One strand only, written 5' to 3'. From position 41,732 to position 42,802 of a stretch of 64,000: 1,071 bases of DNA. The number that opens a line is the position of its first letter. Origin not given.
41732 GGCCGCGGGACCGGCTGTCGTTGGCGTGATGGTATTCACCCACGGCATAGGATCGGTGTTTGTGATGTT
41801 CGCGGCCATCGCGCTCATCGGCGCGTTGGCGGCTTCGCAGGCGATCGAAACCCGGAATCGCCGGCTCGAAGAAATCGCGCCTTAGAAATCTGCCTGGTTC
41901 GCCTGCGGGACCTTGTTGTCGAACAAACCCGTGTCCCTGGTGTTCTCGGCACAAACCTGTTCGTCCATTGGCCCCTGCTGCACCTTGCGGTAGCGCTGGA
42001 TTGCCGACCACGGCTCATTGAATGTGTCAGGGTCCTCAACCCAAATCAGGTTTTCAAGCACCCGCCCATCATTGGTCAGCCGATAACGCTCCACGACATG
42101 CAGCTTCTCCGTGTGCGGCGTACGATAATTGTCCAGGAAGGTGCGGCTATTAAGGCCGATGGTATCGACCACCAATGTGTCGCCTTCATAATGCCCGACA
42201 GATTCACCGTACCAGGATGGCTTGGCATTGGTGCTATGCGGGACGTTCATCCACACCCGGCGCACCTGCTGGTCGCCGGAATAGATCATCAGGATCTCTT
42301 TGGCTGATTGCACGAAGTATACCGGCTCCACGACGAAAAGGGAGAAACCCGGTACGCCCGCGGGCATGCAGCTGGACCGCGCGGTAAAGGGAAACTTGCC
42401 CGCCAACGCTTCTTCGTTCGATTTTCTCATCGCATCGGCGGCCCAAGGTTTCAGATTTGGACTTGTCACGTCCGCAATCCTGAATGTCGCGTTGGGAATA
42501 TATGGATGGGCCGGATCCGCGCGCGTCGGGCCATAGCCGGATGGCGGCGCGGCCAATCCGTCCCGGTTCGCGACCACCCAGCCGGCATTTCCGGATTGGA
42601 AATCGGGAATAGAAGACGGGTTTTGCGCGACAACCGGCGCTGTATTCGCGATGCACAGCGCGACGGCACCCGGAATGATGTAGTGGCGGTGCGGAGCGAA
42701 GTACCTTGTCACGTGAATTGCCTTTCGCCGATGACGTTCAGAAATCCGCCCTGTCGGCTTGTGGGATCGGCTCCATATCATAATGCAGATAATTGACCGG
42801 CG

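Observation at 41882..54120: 12-gene tandem array of an uncharacterised exported protein family with an embedded membrane-protein pair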

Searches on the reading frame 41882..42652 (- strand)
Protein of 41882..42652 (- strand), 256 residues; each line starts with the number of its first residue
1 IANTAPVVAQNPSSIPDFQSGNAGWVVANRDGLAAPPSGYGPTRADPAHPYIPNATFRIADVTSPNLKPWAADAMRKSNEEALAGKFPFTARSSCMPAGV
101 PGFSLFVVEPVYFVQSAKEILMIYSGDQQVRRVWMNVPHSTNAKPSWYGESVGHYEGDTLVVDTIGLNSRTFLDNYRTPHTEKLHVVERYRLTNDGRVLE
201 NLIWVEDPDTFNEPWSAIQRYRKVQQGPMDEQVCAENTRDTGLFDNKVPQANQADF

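Call 7: search_solved_structures(query=A1, max_evalue=10, show_alignments=2)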
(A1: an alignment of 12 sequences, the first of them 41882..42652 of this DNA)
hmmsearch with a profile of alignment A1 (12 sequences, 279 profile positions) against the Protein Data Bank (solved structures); distinct sequences matched with E-value up to 10: 1.
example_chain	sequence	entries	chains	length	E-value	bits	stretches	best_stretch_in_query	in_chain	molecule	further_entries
9ip2_B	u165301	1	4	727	1.7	11.1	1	23-112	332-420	Maltose/maltodextrin-binding periplasmic protein,Polymerase cofactor VP35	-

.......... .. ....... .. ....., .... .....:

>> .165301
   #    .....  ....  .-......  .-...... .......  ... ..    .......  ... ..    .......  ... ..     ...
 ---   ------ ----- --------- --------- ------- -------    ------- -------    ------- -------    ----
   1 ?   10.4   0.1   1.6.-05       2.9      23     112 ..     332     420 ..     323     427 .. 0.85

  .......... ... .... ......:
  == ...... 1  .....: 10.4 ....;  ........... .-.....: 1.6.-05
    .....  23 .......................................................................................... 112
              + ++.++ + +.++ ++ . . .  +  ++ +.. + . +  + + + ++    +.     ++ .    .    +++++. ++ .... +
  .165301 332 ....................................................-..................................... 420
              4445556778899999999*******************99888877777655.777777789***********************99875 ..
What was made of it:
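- Tried and rejected: A PDB sequence search with the family profile gave only a spurious MBP-fusion hit at E 1.7 (call 7).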

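Call 8: find_homologous_proteins(query=A1)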
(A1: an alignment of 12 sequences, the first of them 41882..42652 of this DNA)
Query A1 (12 sequences) (256 aa, profile of the alignment): 8000 proteins with E <= 0.001 among 8000 candidates; the best 120 are listed.
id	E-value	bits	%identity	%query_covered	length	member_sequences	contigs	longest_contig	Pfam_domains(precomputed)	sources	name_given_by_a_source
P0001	3.9e-161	553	51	95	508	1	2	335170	-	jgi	jgi:hypothetical protein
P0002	2.9e-159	547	50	97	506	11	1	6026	-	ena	-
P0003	1.0e-157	542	48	98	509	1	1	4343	-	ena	-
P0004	2.5e-157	540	50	97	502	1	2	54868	-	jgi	jgi:hypothetical protein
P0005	6.4e-157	539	49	95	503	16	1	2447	-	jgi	jgi:hypothetical protein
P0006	9.0e-116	404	64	100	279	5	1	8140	-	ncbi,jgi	-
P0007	1.5e-115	403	54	100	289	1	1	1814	-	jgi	jgi:hypothetical protein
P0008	2.2e-115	403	54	100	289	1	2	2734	-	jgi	jgi:hypothetical protein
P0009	1.1e-114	401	54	100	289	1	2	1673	-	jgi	jgi:hypothetical protein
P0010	1.4e-114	400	52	100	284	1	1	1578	-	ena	-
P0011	2.5e-114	399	51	99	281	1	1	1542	-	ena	-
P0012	2.6e-114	399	56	95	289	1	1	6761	-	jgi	jgi:hypothetical protein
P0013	3.5e-114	399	49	94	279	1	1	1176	-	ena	-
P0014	4.2e-114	399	54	99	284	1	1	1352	-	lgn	-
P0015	4.3e-114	399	63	96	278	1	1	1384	-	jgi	-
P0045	1.1e-112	394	100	100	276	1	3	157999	-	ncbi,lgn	-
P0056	2.3e-112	393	54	98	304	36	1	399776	-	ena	-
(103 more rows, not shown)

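Call 17: find_encoding_contigs(protein=P0045, flank=10000, max_places=3)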
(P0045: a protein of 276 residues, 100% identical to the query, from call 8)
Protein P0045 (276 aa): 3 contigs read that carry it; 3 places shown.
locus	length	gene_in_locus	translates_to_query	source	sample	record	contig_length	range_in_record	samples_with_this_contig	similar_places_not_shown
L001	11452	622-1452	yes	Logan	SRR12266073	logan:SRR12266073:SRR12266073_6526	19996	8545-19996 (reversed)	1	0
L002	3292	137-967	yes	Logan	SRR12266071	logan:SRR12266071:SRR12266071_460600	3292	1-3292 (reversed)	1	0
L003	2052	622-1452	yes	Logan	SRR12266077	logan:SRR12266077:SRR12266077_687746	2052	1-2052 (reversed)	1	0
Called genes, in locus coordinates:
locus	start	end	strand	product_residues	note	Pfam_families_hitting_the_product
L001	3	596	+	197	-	?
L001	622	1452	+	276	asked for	-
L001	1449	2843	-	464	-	PF00083:Sugar_tr, PF06779:MFS_4, PF07690:MFS_1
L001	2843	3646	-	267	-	PF00561:Abhydrolase_1, PF12146:Hydrolase_4, PF12697:Abhydrolase_6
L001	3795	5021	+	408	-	PF00174:Oxidored_molyb, PF03404:Mo-co_dimer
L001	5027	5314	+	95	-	-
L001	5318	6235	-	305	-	PF00892:EamA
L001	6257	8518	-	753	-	PF20256:MoCoBD_2, PF02738:MoCoBD_1, PF20256:MoCoBD_2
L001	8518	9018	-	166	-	PF00111:Fer2, PF13085:Fer2_3 (weak), PF01799:Fer2_2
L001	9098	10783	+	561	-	PF01011:PQQ, PF13360:PQQ_2, PF13570:Beta-prop_ACSF4 (weak), PF01011:PQQ, PF13360:PQQ_2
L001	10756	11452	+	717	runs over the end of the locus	PF04879:Molybdop_Fe4S4, PF00384:Molybdopterin, PF01568:Molydop_binding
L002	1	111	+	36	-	?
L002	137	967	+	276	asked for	-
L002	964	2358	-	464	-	PF00083:Sugar_tr, PF06779:MFS_4, PF07690:MFS_1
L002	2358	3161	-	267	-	PF00561:Abhydrolase_1, PF12146:Hydrolase_4, PF12697:Abhydrolase_6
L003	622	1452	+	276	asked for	-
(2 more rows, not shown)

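Call 22: search_protein_representatives(alignment_id=A1)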
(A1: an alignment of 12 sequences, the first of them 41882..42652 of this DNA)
Query: 12 sequences, 279 profile positions. Proteins with E-value up to 0.001 (for the whole library): 15479; up to 1e-10: 8775; up to 1e-30: 1180. The best 150 are listed.
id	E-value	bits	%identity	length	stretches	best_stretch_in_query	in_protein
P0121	3.5e-119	413.7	-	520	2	23-279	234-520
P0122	1.5e-110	385.3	-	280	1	12-279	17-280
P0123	1.3e-109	382.2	-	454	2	84-262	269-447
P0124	4.9e-107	373.8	-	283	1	15-279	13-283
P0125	3.4e-105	367.8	-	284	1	8-279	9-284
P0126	4.4e-105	367.4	-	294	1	14-279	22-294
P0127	7.7e-103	360.0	-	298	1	14-279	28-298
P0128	2.4e-102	358.4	-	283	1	15-279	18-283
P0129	1.1e-96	339.9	-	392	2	58-217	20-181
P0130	9.6e-93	326.9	-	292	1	13-279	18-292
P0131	1.6e-92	326.2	-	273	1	12-279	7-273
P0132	4.6e-91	321.4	-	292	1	15-279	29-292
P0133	7.4e-91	320.7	-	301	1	22-279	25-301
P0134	1.8e-90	319.4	-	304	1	11-279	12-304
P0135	5.0e-90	318.0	-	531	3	77-265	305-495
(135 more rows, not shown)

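Call 23: find_related_loci(query=A1, collection=genome_contigs, flank=10000)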
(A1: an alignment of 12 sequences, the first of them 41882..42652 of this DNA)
Query A1 (256 aa) in genome_contigs; peptide patterns used: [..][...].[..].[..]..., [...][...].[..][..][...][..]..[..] (x = any residue, [..] = any of these).
570 stretches matched a pattern (row limit reached: there are more); 567 encode a relative of the query (tblastn E <= 1e-3); the best 80 are kept; 80 distinct loci.
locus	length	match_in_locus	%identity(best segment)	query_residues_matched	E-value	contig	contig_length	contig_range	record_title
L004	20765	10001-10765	82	1-256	7e-145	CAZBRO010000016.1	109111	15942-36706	MAG TPA_asm: uncultured Bordetella sp. isolate binchicken_co50_194 genome assembly, contig: NODE_147_length_109111_cov_1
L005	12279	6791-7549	64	6-256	6e-115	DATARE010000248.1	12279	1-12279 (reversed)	MAG TPA_asm: Micropepsaceae bacterium isolate SMAG_U5485 k141_1858936, whole genome shotgun sequence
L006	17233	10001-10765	64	4-256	2e-113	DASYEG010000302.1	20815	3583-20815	MAG TPA_asm: Micropepsaceae bacterium isolate SMAG_U4979 k141_2727065, whole genome shotgun sequence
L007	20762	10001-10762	62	5-256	2e-108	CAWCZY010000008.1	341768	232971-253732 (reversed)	MAG: uncultured Alphaproteobacteria bacterium isolate MFD01716.bin.2.88 genome assembly, contig: contig_34745, whole gen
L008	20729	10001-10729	64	16-256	1e-106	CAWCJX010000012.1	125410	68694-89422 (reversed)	MAG: uncultured Alphaproteobacteria bacterium isolate MFD04570.bin.2.107 genome assembly, contig: contig_113330, whole g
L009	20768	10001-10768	86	1-256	3e-152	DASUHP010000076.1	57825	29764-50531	MAG TPA_asm: Micropepsaceae bacterium isolate SMAG_U1437 k141_1219883, whole genome shotgun sequence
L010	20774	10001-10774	62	1-256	4e-104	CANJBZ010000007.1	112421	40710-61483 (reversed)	MAG: Alphaproteobacteria bacterium isolate RH-23may17-1006 genome assembly, contig: RH-23may17-C1150, whole genome shotg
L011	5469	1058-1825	61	1-256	4e-102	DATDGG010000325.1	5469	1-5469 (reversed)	MAG TPA_asm: Xanthobacteraceae bacterium isolate SMAG_U246 k141_547878, whole genome shotgun sequence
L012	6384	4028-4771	60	10-256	2e-99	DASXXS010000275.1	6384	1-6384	MAG TPA_asm: Xanthobacteraceae bacterium isolate SMAG_U4804 k141_3212521, whole genome shotgun sequence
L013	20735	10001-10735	60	13-256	2e-98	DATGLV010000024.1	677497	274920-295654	MAG TPA_asm: Xanthobacteraceae bacterium isolate SMAG_U9895 k141_256287, whole genome shotgun sequence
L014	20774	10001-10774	56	5-256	2e-98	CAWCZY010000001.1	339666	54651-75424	MAG: uncultured Alphaproteobacteria bacterium isolate MFD01716.bin.2.88 genome assembly, contig: contig_15764, whole gen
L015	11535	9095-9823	59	15-256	7e-97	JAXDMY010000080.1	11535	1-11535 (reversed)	MAG: Alphaproteobacteria bacterium isolate BP_652 scaffold_4248070, whole genome shotgun sequence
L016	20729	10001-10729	59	15-256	1e-96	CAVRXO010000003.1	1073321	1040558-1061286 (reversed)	MAG: uncultured Alphaproteobacteria bacterium isolate MFD06092.bin.2.193 genome assembly, contig: contig_21054, whole ge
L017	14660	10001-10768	55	1-256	8e-96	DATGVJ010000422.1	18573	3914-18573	MAG TPA_asm: Xanthobacteraceae bacterium isolate SMAG_U10553 k141_1641820, whole genome shotgun sequence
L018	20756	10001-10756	56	8-256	5e-95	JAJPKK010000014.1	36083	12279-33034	MAG: Hyphomicrobiales bacterium isolate Centralia_MAG_73 k107_26489187, whole genome shotgun sequence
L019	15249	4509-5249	56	15-256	4e-94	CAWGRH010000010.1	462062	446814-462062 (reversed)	MAG: uncultured Alphaproteobacteria bacterium isolate MFD05513.bin.2.150 genome assembly, contig: contig_37276, whole ge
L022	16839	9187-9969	54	2-256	2e-93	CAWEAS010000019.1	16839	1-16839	MAG: uncultured Alphaproteobacteria bacterium isolate MFD05512.bin.1.8 genome assembly, contig: contig_33748, whole geno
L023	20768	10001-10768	55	1-256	2e-92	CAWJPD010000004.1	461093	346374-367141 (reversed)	MAG: uncultured Alphaproteobacteria bacterium isolate MFD04463.bin.1.108 genome assembly, contig: contig_33772, whole ge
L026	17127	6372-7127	58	5-256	9e-92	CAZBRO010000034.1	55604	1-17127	MAG TPA_asm: uncultured Bordetella sp. isolate binchicken_co50_194 genome assembly, contig: NODE_534_length_55604_cov_18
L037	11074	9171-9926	53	14-256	4e-88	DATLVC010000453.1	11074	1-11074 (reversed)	MAG TPA_asm: Micropepsaceae bacterium isolate SMAG_U13182 k141_631387, whole genome shotgun sequence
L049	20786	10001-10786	54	6-256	2e-86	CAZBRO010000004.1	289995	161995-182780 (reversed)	MAG TPA_asm: uncultured Bordetella sp. isolate binchicken_co50_194 genome assembly, contig: NODE_10_length_289995_cov_17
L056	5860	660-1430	54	6-256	9e-85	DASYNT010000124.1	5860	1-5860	MAG TPA_asm: Xanthobacteraceae bacterium isolate SMAG_U4410 k141_1609996, whole genome shotgun sequence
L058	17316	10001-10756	59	5-256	3e-92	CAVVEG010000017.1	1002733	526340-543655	MAG: uncultured Alphaproteobacteria bacterium isolate MFD01872.bin.2.219 genome assembly, contig: contig_26161, whole ge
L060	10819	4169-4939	51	9-256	8e-85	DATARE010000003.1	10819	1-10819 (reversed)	MAG TPA_asm: Micropepsaceae bacterium isolate SMAG_U5485 k141_4945859, whole genome shotgun sequence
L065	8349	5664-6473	51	2-256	4e-84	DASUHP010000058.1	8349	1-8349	MAG TPA_asm: Micropepsaceae bacterium isolate SMAG_U1437 k141_1560629, whole genome shotgun sequence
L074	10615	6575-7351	56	4-256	5e-83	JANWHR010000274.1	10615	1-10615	MAG: Micropepsaceae bacterium isolate CRAIB_MAG20 c_000000105824, whole genome shotgun sequence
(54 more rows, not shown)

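Call 33: search_protein_families(library=pfam, alignment_id=A3, max_evalue=0.00001)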
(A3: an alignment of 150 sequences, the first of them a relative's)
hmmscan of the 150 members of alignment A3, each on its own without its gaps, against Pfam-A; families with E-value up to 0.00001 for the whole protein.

A. member 1, L004:8215-8691:+ (159 aa): 1 family
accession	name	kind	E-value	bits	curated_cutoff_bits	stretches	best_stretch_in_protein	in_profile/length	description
PF19649.4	DUF6152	-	4e-32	110.6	27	1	16-107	5-96/98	Family of unknown function (DUF6152)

B. families by the number of members that match (of 150 scanned): 164 families (the first 25 are shown)
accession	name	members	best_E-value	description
PF00753.33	Lactamase_B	8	2.8e-22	Metallo-beta-lactamase superfamily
PF07690.21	MFS_1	7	8e-43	Major Facilitator Superfamily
PF19649.4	DUF6152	7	1.2e-36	Family of unknown function (DUF6152)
PF01011.28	PQQ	5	2.1e-190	Glucose/ethanol/alcohol dehydrogenase, beta-propeller domain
PF00083.30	Sugar_tr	5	3.1e-52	Sugar (and other) transporter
PF13360.13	PQQ_2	5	5.7e-30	Outer membrane protein assembly factor BamB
PF00903.31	Glyoxalase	5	3.3e-25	Glyoxalase/Bleomycin resistance protein/Dioxygenase superfamily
PF13570.13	Beta-prop_ACSF4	5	4.4e-13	Beta-alanine-activating enzyme, beta-propeller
PF06779.20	MFS_4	5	1.8e-09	Uncharacterised MFS-type transporter YbfB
PF00561.26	Abhydrolase_1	4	1e-32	alpha/beta hydrolase fold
PF12706.13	Lactamase_B_2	4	1.2e-19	Beta-lactamase superfamily domain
PF12697.13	Abhydrolase_6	4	5.1e-18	Alpha/beta hydrolase family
PF03401.19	TctC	3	4.4e-61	Tripartite tricarboxylate transporter family receptor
PF00034.26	Cytochrom_C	3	3.1e-23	Cytochrome c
PF13442.11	Cytochrome_CBB3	3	1.2e-22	Cytochrome C oxidase, cbb3-type, subunit III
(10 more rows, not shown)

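Call 36: search_protein_families(library=pfam, max_evalue=0.001, proteins=[L006:6165-8003:+, L010:8125-9783:+, L004:14247-14777:-, L007:5106-6545:+, L008:10609-11529:+, L019:5176-5811:+, L058:9537-9914:+, L015:5570-6067:+, L015:2713-4548:+, L026:8600-10147:+])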
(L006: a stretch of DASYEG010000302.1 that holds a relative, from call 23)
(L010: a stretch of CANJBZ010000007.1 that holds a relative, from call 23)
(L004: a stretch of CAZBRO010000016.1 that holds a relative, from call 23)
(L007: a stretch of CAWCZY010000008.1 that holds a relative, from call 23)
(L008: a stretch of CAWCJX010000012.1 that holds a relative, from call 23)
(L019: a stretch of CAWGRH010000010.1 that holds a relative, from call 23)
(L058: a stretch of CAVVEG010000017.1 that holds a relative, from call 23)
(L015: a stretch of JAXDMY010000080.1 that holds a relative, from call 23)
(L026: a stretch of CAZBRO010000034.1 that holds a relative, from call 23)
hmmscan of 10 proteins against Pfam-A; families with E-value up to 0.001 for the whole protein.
L006:6165-8003:+ (613 aa): 2 families
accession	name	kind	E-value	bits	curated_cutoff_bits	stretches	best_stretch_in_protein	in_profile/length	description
PF07519.17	Tannase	-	2.4e-117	393.2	29.8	1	136-612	1-490/490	Tannase and feruloyl esterase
PF00326.27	Peptidase_S9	-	0.00026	21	22.6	1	254-319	63-127/213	Prolyl oligopeptidase family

L010:8125-9783:+ (553 aa): 2 families
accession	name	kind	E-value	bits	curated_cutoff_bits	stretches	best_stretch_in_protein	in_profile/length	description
PF07519.17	Tannase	-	5.4e-119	398.7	29.8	1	75-551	1-490/490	Tannase and feruloyl esterase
PF00326.27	Peptidase_S9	-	0.00035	20.6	22.6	0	191-257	61-126/213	Prolyl oligopeptidase family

L004:14247-14777:- (176 aa): 1 family
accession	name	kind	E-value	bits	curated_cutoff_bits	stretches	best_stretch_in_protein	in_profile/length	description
PF09538.15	FYDLN_acid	-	3.2e-21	76.5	23.9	1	16-110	2-96/105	Protein of unknown function (FYDLN_acid)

L007:5106-6545:+ (480 aa): 2 families
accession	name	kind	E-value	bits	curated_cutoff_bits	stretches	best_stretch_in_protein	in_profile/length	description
PF03972.19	MmgE_PrpD_N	-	1.3e-26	93.8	32.1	1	81-233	79-228/244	MmgE/PrpD N-terminal domain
PF19305.4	MmgE_PrpD_C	-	2.4e-21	76.7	32.1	1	266-419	1-157/173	MmgE/PrpD C-terminal domain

L008:10609-11529:+ (307 aa): 1 family
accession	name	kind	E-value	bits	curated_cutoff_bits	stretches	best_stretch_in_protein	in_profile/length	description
PF03734.19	YkuD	-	7.6e-22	78.9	23.4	1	174-301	3-146/146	L,D-transpeptidase catalytic domain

L019:5176-5811:+ (212 aa): 0 families

L058:9537-9914:+ (126 aa): 1 family
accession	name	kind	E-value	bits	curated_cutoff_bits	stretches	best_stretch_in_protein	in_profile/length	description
PF03640.20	Lipoprotein_15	-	1.5e-25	88.9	24.4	2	82-124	1-46/47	Secreted repeat of unknown function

L015:5570-6067:+ (166 aa): 0 families

L015:2713-4548:+ (612 aa): 8 families
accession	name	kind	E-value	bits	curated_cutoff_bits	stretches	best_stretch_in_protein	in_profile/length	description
PF13431.12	TPR_17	-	9e-11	41.6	24.4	1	393-425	1-33/34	Tetratricopeptide repeat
PF14559.12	TPR_19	-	1.6e-08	35.2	25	1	384-447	4-67/68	Tetratricopeptide repeat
PF13428.12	TPR_14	-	7.5e-08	32.8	23.5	1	376-412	6-42/44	Tetratricopeptide repeat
PF07719.23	TPR_2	-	4.2e-06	26.9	27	1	373-404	3-34/34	Tetratricopeptide repeat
PF13176.12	TPR_7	-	4.2e-06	26.9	27.9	1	375-406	3-36/36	Tetratricopeptide repeat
PF13414.12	TPR_11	-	6.7e-06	26.1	26.8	0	384-408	7-31/42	TPR repeat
PF00515.34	TPR_1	-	0.00026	21.1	27.8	0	373-404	3-34/34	Tetratricopeptide repeat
PF13424.12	TPR_12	-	0.00084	19.9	30.1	0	374-425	6-65/77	Tetratricopeptide repeat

L026:8600-10147:+ (516 aa): 5 families
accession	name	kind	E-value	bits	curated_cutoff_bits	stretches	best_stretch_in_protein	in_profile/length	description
PF08323.17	Glyco_transf_5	-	1.4e-75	254.5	22.7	1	25-258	3-239/239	Starch synthase catalytic domain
PF00534.26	Glycos_transf_1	-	4.9e-19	68.9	26.4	1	307-461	8-156/172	Glycosyl transferases group 1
PF13692.12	Glyco_trans_1_4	-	1.4e-11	45.2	27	1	315-458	2-137/142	Glycosyl transferases group 1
PF13439.12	Glyco_transf_4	-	2.4e-09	37.9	28.5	1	152-244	70-149/170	Glycosyltransferase Family 4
PF13579.12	Glyco_trans_4_4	-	6.1e-08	33.6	29.7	1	38-244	1-143/158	Glycosyl transferase 4-like domain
